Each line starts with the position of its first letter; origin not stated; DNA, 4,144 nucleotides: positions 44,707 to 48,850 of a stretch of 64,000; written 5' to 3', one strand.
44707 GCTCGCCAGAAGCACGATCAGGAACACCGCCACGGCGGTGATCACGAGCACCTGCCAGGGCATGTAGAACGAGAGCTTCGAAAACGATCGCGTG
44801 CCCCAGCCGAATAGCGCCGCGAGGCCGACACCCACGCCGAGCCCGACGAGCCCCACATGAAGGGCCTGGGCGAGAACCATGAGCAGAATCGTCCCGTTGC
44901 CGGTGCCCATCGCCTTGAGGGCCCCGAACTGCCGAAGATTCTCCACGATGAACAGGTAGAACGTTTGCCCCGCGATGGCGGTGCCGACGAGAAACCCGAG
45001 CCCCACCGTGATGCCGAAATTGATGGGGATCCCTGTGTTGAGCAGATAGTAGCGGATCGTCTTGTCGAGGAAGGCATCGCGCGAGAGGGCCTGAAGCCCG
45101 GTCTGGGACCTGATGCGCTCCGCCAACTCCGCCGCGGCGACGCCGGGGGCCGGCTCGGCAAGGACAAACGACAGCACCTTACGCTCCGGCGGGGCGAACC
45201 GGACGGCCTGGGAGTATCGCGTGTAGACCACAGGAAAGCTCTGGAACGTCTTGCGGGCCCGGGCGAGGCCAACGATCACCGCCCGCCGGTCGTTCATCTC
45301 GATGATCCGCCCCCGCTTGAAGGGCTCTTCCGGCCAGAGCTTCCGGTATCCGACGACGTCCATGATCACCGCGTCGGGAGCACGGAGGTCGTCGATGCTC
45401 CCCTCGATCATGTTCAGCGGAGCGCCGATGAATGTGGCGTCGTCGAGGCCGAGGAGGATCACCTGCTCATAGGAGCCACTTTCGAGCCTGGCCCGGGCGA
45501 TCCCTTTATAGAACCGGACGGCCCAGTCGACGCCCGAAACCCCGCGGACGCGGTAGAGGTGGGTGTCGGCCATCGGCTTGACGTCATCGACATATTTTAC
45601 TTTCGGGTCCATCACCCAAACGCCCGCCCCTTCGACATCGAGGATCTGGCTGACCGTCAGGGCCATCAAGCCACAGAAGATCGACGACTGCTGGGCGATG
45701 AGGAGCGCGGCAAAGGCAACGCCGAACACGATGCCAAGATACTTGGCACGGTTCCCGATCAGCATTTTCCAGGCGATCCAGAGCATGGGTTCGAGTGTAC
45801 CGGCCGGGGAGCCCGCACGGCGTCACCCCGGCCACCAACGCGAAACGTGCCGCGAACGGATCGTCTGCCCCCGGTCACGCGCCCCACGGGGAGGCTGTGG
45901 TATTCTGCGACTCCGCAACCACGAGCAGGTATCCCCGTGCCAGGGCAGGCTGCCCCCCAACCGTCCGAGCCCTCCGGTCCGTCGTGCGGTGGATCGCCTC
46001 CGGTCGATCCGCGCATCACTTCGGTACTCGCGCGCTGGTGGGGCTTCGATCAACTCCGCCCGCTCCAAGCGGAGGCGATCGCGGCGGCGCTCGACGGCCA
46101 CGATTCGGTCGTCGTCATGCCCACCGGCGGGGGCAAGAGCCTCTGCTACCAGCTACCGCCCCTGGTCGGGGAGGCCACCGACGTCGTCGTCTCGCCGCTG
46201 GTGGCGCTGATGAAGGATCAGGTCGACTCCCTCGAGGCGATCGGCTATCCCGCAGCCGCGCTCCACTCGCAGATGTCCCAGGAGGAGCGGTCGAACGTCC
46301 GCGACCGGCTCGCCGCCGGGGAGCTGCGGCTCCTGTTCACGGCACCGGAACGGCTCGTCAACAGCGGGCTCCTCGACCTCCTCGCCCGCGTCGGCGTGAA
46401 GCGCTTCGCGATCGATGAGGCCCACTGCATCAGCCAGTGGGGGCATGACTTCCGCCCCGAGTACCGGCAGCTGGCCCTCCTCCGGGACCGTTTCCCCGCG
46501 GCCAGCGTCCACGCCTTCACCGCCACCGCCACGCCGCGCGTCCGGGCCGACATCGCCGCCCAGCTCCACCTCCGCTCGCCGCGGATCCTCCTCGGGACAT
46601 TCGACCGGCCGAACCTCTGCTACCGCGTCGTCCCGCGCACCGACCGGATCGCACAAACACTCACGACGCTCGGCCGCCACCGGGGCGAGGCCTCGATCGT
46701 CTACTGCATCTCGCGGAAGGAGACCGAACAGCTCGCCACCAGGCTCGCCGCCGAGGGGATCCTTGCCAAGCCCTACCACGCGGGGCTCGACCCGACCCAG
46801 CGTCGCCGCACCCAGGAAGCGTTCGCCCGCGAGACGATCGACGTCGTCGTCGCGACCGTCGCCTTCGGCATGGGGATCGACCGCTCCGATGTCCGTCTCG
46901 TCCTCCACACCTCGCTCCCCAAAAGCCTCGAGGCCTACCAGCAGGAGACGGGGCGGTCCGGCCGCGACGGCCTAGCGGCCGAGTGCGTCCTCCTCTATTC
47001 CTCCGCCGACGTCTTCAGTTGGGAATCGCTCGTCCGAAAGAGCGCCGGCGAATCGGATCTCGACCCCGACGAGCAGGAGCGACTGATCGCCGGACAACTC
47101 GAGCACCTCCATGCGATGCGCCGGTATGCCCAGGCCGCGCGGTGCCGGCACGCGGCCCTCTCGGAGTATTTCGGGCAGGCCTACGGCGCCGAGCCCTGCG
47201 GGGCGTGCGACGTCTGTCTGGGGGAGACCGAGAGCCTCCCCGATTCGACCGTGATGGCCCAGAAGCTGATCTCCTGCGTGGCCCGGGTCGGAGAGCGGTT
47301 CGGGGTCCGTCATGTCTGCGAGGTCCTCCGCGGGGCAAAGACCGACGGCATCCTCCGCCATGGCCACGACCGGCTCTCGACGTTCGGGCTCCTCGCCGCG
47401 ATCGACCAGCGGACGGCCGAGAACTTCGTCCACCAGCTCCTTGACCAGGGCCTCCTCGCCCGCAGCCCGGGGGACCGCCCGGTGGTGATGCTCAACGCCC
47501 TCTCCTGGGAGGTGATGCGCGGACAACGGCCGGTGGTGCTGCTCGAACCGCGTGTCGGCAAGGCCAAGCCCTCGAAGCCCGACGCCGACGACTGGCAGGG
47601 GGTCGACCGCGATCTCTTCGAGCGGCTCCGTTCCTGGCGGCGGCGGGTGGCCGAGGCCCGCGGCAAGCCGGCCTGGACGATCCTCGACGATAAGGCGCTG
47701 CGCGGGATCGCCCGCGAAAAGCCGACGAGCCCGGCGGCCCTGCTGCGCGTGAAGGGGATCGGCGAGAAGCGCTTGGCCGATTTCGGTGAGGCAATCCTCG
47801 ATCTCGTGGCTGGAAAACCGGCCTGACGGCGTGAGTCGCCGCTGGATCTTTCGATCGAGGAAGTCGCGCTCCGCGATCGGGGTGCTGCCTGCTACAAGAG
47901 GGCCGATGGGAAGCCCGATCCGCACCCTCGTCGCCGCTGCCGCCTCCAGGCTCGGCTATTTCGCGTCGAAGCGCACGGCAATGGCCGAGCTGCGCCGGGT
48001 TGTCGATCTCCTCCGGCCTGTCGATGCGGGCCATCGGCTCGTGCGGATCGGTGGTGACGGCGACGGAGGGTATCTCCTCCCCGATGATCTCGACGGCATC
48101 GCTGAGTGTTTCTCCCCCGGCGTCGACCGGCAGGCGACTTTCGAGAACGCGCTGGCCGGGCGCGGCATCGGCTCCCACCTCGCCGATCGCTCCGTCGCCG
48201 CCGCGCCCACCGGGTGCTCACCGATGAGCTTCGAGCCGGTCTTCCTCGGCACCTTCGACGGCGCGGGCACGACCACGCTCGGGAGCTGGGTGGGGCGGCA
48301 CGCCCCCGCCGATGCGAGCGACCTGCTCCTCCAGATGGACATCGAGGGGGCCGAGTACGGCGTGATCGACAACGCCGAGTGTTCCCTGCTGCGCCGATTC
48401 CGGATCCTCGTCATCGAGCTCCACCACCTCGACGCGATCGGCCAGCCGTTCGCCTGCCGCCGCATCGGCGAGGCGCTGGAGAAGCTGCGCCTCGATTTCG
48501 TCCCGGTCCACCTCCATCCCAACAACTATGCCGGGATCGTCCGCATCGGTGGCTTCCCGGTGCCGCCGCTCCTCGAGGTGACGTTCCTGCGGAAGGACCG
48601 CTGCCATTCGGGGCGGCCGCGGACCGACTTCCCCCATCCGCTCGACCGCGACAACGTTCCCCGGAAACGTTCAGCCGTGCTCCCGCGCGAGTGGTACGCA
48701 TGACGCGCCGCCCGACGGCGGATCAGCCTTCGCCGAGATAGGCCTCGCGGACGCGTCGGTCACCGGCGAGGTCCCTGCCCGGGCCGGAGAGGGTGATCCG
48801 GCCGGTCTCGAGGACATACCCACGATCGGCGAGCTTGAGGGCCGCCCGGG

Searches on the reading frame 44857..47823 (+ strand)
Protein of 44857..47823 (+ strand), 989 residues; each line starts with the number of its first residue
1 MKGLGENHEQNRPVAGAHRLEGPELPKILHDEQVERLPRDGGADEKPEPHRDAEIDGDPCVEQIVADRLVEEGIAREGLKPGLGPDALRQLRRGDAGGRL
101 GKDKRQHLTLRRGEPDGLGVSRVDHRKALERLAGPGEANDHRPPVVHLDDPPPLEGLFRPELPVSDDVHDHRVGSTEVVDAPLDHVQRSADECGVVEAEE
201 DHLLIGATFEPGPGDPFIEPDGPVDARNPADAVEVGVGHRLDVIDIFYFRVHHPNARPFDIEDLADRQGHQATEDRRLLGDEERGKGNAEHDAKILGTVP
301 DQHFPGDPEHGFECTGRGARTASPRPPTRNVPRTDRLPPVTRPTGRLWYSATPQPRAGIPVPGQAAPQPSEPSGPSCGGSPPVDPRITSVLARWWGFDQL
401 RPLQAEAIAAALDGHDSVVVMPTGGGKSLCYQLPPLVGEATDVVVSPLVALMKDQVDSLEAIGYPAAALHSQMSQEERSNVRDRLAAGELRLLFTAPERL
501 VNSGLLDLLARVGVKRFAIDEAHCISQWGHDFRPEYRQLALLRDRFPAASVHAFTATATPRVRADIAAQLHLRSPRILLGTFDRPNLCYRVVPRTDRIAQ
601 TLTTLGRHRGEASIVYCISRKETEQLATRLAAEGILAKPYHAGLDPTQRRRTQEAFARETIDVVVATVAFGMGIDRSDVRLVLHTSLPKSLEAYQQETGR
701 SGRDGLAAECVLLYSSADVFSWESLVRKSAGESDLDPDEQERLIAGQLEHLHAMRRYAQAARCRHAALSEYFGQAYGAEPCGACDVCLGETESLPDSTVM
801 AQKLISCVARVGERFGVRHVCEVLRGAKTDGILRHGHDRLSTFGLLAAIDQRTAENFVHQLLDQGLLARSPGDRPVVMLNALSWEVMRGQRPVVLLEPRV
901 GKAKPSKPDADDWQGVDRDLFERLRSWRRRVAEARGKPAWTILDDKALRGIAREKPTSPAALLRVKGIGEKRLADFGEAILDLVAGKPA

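Call 83: search_protein_families(library=pfam, proteins=[window:44857-47823:+], max_evalue=0.001)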
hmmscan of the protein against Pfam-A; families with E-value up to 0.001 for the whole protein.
window:44857-47823:+ (989 aa): 5 families
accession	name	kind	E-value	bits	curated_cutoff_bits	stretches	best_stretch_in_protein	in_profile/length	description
PF09382.16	RQC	-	8e-29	100.2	23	1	796-899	6-109/114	RQC domain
PF00270.35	DEAD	-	1.6e-24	86.9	26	1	401-561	1-162/167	DEAD/DEAH box helicase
PF00271.37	Helicase_C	-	1.8e-22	80.1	23.5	1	604-705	9-110/110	Helicase conserved C-terminal domain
PF00570.28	HRDC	-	1.3e-17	63.9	23.8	1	918-984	2-68/68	HRDC domain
PF16124.10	RecQ_Zn_bind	-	2e-11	44.9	25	1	717-788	2-66/66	RecQ zinc-binding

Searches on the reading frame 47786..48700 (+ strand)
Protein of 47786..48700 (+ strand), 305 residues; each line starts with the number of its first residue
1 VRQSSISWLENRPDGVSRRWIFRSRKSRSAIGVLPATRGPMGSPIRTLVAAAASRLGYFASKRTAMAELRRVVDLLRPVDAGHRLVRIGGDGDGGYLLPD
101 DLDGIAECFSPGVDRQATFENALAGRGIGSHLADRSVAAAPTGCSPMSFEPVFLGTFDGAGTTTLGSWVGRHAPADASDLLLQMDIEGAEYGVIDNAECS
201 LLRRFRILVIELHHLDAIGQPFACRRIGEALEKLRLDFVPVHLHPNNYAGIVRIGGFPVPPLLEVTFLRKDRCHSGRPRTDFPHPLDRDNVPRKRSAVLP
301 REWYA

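Call 83: search_protein_families(library=pfam, proteins=[window:47786-48700:+], max_evalue=0.001)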
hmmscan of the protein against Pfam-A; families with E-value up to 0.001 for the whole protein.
window:47786-48700:+ (305 aa): 1 family
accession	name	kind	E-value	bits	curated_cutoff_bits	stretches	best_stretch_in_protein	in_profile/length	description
PF05050.19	Methyltransf_21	-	5.6e-06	27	22.7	1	181-216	116-152/173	Methyltransferase FkbM domain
